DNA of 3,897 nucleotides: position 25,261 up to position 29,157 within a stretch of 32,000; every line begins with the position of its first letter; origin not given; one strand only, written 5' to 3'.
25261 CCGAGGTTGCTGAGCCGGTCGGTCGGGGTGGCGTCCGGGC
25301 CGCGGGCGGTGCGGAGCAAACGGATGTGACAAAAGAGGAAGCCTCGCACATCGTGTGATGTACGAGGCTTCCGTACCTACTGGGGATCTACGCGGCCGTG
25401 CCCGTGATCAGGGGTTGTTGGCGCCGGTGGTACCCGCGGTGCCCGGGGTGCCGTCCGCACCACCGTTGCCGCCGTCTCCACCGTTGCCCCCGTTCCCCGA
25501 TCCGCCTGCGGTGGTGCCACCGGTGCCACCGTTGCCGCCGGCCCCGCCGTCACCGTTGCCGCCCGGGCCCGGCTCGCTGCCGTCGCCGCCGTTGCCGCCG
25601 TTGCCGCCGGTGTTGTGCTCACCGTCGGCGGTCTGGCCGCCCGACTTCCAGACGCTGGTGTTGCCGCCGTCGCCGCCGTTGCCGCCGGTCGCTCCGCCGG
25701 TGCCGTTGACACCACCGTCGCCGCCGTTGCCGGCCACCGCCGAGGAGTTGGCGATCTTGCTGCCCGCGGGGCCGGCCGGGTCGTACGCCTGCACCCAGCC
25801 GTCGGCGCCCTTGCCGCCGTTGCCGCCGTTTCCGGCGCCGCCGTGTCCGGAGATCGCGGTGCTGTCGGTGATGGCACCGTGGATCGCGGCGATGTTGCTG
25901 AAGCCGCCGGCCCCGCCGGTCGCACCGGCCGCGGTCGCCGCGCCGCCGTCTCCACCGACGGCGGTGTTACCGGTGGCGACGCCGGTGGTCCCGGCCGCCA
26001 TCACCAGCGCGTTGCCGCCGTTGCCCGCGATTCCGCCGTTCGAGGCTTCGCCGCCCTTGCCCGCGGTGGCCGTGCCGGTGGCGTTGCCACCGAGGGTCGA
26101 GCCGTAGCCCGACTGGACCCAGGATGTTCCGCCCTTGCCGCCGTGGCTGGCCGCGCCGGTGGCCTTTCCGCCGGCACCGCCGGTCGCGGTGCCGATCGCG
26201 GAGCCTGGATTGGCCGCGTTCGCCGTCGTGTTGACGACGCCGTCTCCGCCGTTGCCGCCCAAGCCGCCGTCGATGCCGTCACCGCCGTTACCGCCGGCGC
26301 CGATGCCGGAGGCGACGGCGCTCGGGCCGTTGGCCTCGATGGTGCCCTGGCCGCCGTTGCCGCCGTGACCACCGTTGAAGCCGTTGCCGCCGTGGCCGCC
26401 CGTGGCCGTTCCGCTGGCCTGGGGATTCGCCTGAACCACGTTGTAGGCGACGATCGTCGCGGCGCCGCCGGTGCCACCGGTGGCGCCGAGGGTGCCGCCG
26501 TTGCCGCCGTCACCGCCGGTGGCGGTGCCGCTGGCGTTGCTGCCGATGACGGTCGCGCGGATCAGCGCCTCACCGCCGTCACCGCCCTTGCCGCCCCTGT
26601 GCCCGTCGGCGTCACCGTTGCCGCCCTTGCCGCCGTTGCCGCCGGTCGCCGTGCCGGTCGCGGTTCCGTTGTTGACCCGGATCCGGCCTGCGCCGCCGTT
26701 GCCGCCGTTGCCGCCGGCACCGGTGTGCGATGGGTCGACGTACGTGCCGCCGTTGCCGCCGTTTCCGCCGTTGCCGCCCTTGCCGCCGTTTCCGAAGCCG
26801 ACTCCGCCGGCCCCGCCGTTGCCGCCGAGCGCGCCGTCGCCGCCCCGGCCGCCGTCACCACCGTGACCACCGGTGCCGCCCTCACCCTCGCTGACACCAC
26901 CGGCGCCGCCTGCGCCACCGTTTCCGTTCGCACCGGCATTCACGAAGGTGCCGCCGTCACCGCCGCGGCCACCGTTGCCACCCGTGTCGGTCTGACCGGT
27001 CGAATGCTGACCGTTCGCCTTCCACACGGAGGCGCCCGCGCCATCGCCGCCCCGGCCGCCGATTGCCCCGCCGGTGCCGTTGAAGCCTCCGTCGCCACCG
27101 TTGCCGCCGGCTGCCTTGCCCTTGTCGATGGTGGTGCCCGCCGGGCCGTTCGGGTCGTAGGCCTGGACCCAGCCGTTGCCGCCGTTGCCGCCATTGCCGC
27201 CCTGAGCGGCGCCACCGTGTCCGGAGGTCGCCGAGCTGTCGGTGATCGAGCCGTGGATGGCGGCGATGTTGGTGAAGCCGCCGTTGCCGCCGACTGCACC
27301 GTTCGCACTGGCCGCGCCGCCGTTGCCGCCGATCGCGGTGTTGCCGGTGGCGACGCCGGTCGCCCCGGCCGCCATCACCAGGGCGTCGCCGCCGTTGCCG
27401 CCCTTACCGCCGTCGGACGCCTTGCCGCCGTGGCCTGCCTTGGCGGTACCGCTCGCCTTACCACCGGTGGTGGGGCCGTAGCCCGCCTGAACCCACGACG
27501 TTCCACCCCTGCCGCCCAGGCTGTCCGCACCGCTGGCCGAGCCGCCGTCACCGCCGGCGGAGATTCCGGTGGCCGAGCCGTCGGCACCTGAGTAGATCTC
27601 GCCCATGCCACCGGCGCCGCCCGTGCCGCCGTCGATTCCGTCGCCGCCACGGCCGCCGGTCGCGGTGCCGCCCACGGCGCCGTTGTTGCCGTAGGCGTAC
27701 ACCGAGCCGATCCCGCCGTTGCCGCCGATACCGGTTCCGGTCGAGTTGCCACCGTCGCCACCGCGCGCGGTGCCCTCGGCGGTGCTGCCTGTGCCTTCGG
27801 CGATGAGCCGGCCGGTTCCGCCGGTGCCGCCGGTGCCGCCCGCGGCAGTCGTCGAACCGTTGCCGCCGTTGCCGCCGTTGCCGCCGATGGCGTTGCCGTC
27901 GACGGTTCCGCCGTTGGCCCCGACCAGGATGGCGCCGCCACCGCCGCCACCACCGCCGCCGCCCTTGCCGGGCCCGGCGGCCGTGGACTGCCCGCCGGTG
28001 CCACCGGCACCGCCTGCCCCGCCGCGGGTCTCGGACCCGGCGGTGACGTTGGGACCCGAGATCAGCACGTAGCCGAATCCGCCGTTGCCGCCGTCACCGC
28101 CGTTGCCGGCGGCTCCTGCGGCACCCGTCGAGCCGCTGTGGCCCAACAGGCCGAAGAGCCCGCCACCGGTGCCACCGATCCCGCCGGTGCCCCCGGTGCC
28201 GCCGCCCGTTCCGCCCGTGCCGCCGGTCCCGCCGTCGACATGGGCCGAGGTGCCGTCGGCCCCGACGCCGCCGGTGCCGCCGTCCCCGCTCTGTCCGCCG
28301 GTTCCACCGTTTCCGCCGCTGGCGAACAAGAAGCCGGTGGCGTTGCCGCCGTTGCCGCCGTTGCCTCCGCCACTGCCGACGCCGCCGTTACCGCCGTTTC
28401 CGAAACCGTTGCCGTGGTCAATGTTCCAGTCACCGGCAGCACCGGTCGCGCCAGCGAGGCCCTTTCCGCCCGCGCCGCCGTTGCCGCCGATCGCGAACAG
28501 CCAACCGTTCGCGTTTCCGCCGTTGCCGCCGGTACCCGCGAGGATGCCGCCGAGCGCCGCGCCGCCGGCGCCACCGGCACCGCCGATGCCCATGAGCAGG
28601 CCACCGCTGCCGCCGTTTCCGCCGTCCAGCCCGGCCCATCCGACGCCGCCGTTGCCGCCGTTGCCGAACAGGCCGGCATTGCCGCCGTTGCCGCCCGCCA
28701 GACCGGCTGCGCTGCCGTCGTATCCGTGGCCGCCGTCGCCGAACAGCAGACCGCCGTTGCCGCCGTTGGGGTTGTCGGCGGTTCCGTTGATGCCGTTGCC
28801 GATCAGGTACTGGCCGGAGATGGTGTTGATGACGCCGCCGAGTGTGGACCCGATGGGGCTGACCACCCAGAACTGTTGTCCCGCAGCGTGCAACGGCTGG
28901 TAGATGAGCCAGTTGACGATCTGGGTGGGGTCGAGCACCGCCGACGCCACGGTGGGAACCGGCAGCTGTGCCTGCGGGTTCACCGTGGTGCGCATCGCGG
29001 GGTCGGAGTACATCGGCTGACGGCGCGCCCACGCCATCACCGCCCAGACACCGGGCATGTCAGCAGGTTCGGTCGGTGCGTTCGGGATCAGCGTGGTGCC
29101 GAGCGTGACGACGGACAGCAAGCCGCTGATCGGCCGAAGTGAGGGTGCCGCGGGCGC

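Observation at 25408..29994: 1,528-aa PGRS-like glycine-rich protein with a Sec-type N-terminus and no PE domain, embedded among housekeeping genes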

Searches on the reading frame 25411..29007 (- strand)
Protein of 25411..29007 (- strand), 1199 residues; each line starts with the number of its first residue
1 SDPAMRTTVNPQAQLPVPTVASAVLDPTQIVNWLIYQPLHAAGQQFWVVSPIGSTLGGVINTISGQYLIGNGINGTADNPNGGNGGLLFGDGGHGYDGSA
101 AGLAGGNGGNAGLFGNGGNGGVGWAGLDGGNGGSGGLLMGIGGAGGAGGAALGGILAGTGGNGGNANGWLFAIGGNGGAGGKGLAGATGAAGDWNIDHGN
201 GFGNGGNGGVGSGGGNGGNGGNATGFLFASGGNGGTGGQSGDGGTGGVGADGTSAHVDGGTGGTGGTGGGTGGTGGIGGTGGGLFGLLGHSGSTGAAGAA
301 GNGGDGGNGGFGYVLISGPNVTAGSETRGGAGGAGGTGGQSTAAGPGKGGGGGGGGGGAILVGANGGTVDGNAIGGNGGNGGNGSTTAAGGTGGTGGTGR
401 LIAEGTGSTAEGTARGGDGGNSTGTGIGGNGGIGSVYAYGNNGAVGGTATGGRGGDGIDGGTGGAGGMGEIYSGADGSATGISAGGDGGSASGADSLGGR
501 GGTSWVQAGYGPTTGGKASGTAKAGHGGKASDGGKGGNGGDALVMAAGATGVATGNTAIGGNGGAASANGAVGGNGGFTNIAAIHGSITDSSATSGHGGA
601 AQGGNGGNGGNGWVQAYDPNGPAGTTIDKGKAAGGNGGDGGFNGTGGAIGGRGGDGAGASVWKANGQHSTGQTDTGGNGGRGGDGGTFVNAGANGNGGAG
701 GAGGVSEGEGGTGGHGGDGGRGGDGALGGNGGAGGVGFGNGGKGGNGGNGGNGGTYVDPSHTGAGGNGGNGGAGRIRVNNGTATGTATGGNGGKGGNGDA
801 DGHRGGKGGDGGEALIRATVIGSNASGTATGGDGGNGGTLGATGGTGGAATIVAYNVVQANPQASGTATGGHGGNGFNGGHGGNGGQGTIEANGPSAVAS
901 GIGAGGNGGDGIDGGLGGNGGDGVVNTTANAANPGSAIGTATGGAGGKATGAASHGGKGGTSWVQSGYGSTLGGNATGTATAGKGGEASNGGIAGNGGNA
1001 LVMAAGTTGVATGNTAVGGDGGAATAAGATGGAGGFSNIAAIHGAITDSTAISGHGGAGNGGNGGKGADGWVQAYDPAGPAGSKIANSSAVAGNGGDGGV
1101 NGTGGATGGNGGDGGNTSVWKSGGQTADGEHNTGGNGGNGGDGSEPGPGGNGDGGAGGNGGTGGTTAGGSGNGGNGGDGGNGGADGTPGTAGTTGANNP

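Call 64: predict_structure(alignment_id=A3)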
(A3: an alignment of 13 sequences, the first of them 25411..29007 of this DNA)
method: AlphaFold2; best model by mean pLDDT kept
length: 1199 residues; sequences in the alignment: 13
mean_pLDDT: 58.2   pTM: 0.44
mean pLDDT of the five models: 58.2, 53.2, 52.5, 51.3, 44.0
residues with pLDDT >= 90: 82; 70-90: 417; 50-70: 201; < 50: 499
segments of 3 or more residues with pLDDT < 50: 1-22, 119-303, 322-324, 619-628, 634-651, 662-756, 766-768, 798-803, 1057-1199
pLDDT, mean of each block of 10 residues (from residue 1): 33 35 58 66 65 73 78 89 88 86 84 68 32 28 28 26 27 26 26 27 28 29 29 27 25 25 27 32 31 38 60 67 56 79 63 88 77 90 72 91 87 93 87 90 86 89 91 85 91 83 85 70 87 81 75 70 72 72 59 59 53 54 45 47 37 51 44 42 39 35 34 31 29 26 28 44 54 75 82 63 62 80 77 79 84 72 83 85 88 79 88 86 80 74 87 82 75 72 85 84 71 76 61 67 60 52 37 40 28 26 26 24 24 24 26 28 27 26 29 29
secondary structure, 60 per line:
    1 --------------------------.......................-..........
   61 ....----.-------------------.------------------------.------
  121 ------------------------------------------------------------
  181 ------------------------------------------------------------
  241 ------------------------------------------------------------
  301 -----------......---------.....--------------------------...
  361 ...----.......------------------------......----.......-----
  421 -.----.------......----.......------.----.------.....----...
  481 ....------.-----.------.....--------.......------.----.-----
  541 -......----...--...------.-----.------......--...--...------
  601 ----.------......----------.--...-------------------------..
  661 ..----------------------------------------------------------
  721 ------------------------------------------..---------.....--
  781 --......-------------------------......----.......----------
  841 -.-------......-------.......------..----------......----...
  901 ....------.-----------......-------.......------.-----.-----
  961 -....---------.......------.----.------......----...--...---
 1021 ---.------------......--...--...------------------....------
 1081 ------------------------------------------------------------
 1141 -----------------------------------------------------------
elements in order (helices of 4 or more, strands of 3 or more residues): H27-49 H51-64 E312-317 E327-331 E358-363 E368-374 E399-404 E409-415 E434-439 E444-450 E469-473 E478-484 E504-508 E517-523 E542-547 E552-554 E557-559 E579-584 E587-589 E592-594 E612-617 E631-633 E659-662 E774-778 E783-788 E814-819 E824-830 E850-855 E863-869 E888-893 E898-904 E923-928 E936-942 E962-965 E975-981 E1000-1005 E1010-1012 E1015-1017 E1037-1042 E1045-1047 E1050-1052 E1071-1074

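Call 66: fold_search(model_id=the predicted structure, library=pdb)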
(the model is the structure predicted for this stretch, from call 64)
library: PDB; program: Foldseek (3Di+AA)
matches with E <= 10: 80; with E <= 0.001: 0
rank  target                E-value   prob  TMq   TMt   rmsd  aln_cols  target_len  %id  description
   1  7o7t                  4.5e-02  0.04  0.06  0.09  30.4       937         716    8  Structure of the PL6 family alginate lyase Patl3640 from Pseudoalteromonas atlantica T6c in complex with 4-deoxy-L-eryth (released 2021-07-28)
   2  7jjv_A                5.0e-02  0.20  0.04  0.27  18.5       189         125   21  Crystal waters on the nine polyproline type II helical bundle springtail antifreeze protein from Granisotoma rainieri  (released 2021-01-27)
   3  8bwk_C                1.0e-01  0.04  0.08  0.11  30.2       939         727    7  Metagenomic derived PL6 alginate lyase (released 2023-12-20)
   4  8bwk_A                1.2e-01  0.02  0.05  0.08  30.6       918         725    8  Metagenomic derived PL6 alginate lyase (released 2023-12-20)
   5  8bwk_D                1.5e-01  0.02  0.06  0.09  29.8       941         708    8  Metagenomic derived PL6 alginate lyase (released 2023-12-20)
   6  7jjv_B                1.7e-01  0.08  0.04  0.23  18.8       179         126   27  Crystal waters on the nine polyproline type II helical bundle springtail antifreeze protein from Granisotoma rainieri  (released 2021-01-27)
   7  4rm6                  2.0e-01  0.02  0.07  0.09  24.8      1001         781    8  Crystal structure of Hemopexin Binding Protein (released 2016-05-18)
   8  7dmk_B                2.7e-01  0.03  0.07  0.10  30.1       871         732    8  PL6 alginate lyase BcAlyPL6 (released 2021-10-06)
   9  7koh_D                2.9e-01  0.03  0.08  0.12  21.1       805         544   13  Crystal structure of antigen 43 from Escherichia coli EDL933 (released 2022-03-09)
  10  5gkq_A                2.9e-01  0.02  0.06  0.09  31.1       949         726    9  Structure of PL6 family alginate lyase AlyGC mutant-R241A (released 2017-02-08)
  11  2pyg_A                4.4e-01  0.02  0.06  0.10  18.4       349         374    9  Azotobacter vinelandii Mannuronan C-5 epimerase AlgE4 A-module (released 2008-05-27)
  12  8bwk_B                4.8e-01  0.01  0.05  0.08  31.1       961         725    7  Metagenomic derived PL6 alginate lyase (released 2023-12-20)
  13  5gkd_A                5.8e-01  0.01  0.06  0.08  30.9       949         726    9  Structure of PL6 family alginate lyase AlyGC (released 2017-02-08)
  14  4kh3                  7.1e-01  0.02  0.08  0.12  21.0       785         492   11  Structure of a bacterial self-associating protein (released 2014-01-15)
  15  7akv_G                7.4e-01  0.02  0.07  0.13  26.9       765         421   10  The cryo-EM structure of the Vag8-C1 inhibitor complex (released 2021-06-16)
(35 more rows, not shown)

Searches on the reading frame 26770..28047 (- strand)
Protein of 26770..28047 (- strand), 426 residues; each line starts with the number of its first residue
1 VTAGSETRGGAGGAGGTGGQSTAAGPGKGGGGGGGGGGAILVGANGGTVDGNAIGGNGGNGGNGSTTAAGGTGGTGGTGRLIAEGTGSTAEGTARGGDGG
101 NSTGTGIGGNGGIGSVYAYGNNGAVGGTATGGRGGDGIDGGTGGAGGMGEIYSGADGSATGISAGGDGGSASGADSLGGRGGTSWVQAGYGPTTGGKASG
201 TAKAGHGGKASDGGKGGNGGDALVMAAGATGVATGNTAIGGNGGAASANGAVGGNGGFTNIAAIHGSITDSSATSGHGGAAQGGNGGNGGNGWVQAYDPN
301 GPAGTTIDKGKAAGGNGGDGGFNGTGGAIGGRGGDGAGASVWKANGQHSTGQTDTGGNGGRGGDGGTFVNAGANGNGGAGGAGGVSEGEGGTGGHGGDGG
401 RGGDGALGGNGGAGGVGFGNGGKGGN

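Call 41: find_homologous_proteins(query=window:26770-28047:-, max_evalue=0.00001)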
Query window:26770-28047:-: 8000 candidates shared short words with the query, none scored E <= 0.00001.
